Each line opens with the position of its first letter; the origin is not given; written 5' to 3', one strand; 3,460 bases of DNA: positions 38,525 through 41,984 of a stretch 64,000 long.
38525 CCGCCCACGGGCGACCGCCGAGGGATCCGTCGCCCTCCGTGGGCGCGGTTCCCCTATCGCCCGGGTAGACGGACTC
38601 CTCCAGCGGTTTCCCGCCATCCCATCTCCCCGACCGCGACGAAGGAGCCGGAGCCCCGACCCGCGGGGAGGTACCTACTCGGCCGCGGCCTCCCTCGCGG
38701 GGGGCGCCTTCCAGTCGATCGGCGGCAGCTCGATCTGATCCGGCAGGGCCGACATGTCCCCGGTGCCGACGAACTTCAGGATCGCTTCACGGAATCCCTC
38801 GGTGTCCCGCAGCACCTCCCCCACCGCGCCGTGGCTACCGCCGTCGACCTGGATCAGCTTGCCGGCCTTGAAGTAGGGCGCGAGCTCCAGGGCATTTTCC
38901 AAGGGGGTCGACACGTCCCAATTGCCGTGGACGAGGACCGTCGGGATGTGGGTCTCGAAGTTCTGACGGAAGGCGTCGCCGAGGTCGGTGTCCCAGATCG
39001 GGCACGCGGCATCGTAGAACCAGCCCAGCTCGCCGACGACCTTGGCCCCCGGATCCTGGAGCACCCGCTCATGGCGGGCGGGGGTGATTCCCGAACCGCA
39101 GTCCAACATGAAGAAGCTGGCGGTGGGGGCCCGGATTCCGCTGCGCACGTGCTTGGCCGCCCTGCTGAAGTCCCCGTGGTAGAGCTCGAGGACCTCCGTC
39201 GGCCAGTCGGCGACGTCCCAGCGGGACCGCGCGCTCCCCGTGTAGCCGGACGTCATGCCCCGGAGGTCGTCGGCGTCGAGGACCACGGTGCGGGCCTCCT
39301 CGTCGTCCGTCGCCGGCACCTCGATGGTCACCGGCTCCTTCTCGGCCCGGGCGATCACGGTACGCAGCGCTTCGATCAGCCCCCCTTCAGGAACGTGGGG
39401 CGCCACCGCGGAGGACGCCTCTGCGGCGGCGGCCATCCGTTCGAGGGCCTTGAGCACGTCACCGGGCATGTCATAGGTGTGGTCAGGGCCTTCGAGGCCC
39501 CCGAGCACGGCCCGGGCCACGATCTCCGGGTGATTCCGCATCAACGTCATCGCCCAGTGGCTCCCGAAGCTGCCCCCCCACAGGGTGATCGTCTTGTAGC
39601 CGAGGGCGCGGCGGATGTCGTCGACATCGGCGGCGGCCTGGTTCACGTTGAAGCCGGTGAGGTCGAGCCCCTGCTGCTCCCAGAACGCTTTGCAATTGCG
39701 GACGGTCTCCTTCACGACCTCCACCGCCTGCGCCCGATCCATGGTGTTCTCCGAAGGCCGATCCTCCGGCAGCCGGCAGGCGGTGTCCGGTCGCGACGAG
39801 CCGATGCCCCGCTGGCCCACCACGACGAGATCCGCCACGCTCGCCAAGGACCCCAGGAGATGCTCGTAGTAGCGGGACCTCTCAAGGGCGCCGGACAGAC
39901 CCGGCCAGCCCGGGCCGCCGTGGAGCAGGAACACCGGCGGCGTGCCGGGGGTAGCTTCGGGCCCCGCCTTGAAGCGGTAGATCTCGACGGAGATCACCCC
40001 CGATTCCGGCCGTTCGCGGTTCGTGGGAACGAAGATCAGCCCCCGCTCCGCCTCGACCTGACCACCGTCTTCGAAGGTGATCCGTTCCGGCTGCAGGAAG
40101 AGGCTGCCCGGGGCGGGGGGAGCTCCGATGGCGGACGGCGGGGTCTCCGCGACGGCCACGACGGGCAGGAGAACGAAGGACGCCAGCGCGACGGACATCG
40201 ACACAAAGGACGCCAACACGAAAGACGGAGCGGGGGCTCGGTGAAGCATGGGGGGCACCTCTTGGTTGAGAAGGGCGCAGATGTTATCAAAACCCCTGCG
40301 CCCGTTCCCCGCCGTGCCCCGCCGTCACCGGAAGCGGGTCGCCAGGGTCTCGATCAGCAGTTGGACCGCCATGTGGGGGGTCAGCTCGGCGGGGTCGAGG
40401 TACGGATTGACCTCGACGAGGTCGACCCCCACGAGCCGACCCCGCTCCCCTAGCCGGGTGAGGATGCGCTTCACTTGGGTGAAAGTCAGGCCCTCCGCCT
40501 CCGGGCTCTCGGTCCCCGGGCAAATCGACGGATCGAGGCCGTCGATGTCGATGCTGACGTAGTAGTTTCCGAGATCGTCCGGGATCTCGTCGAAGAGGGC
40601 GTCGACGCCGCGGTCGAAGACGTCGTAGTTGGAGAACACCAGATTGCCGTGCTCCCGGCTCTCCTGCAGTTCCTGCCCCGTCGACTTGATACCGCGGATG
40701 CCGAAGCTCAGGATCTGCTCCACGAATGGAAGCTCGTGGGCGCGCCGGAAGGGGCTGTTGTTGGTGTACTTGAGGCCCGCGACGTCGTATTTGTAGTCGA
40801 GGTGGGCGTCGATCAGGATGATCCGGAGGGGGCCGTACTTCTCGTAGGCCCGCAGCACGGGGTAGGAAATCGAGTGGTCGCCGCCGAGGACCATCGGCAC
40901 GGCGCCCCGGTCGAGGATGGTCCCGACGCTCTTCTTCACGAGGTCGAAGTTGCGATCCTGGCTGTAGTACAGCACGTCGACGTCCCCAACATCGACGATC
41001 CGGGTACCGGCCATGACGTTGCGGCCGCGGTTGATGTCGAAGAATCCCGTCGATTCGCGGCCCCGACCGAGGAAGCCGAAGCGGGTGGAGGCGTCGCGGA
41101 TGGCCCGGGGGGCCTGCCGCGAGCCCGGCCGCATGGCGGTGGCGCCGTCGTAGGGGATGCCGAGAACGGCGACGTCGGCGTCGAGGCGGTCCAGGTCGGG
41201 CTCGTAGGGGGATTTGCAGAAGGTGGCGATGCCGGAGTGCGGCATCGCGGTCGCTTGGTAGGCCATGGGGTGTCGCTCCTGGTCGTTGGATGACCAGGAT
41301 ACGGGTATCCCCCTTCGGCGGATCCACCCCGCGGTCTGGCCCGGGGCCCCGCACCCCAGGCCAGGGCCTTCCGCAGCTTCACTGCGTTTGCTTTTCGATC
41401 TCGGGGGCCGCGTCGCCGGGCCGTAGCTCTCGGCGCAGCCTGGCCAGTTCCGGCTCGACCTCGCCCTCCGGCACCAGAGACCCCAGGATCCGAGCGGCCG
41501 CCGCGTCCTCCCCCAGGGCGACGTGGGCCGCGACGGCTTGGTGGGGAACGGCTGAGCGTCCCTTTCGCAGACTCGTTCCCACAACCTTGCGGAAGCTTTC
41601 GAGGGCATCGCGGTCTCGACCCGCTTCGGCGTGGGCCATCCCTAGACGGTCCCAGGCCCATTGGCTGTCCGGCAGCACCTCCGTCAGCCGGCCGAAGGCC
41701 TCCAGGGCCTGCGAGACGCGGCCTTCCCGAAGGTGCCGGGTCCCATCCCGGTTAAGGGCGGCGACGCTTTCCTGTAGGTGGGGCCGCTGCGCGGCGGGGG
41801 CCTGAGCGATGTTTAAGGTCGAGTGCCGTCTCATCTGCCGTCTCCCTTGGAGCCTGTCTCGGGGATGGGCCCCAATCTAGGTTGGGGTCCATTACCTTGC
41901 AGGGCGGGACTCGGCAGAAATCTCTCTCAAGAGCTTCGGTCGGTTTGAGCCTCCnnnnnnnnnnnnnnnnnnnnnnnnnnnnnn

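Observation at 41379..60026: Candidate new system: tandem giant Cys-rich surface protein + cognate secreted partner cassettes beside an ECF/anti-sigma pair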

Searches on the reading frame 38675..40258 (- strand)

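Call 18: search_protein_families(library=pfam, proteins=[window:38675-40258:-], max_evalue=0.001)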
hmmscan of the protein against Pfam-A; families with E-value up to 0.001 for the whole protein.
window:38675-40258:- (527 aa): 2 families
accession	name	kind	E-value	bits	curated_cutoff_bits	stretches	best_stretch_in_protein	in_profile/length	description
PF00561.26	Abhydrolase_1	-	7.8e-15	55.6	25.8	1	107-255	1-102/245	alpha/beta hydrolase fold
PF08386.16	Abhydrolase_4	-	2.4e-06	28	21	1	417-501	12-95/103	TAP-like protein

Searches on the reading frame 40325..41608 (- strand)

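Call 18: search_protein_families(library=pfam, proteins=[window:40325-41608:-], max_evalue=0.001)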
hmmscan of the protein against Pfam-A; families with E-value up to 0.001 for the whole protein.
window:40325-41608:- (427 aa): 1 family
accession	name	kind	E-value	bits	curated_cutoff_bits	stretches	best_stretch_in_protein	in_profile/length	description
PF00491.26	Arginase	-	4.1e-69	233.6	22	1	144-421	1-277/280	Arginase family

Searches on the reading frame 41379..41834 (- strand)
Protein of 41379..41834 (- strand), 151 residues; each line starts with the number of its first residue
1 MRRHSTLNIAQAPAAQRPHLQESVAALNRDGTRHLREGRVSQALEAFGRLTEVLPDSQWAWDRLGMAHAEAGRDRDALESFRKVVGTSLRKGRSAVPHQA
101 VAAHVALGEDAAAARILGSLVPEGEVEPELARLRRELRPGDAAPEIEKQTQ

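Call 4: search_protein_families(library=pfam, proteins=[window:41379-41834:-], max_evalue=0.01)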
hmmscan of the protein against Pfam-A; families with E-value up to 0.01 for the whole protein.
window:41379-41834:- (151 aa): 7 families
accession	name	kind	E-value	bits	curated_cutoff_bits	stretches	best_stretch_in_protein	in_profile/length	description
PF14559.12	TPR_19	-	2.7e-06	28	25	1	35-79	2-46/68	Tetratricopeptide repeat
PF07719.23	TPR_2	-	2.9e-06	27.4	27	1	60-84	3-27/34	Tetratricopeptide repeat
PF13428.12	TPR_14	-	1.2e-05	25.9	23.5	1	33-65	10-42/44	Tetratricopeptide repeat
PF13432.12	TPR_16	-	2e-05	25.4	32.7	1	31-85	4-58/65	Tetratricopeptide repeat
PF13174.12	TPR_6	-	7.8e-05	23.5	26.3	0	60-85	2-27/33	Tetratricopeptide repeat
PF03704.23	BTAD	-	8.4e-05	23.4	22.1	1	17-85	54-123/146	Bacterial transcriptional activator domain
PF13176.12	TPR_7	-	0.0091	16.5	27.9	0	60-89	1-30/36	Tetratricopeptide repeat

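Call 5: search_protein_families(library=ncbifam, proteins=[window:41379-41834:-], max_evalue=0.01)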
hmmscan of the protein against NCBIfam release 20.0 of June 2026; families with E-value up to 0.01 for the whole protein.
window:41379-41834:- (151 aa): 5 families
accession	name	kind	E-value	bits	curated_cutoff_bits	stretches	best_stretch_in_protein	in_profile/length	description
TIGR02552.1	LcrH_SycD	equivalog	0.00011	21.9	104.8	1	24-135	18-127/136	SycD/LcrH family type III secretion system chaperone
TIGR02917.1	PEP_TPR_lipo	equivalog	0.00011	20.2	312.2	1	32-114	575-654/899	XrtA/PEP-CTERM system TPR-repeat protein PrsT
NF052415.1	T3SS_chap_SctY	equivalog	0.00026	21.5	70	1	26-118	8-101/106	type III secretion apparatus assembly chaperone SctY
NF040959.1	MamA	equivalog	0.0032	16.9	200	1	30-88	43-101/204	magnetosome protein MamA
NF008520.0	PRK11447.1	equivalog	0.0076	14.1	858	0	9-87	441-524/1157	cellulose synthase complex outer membrane protein BcsC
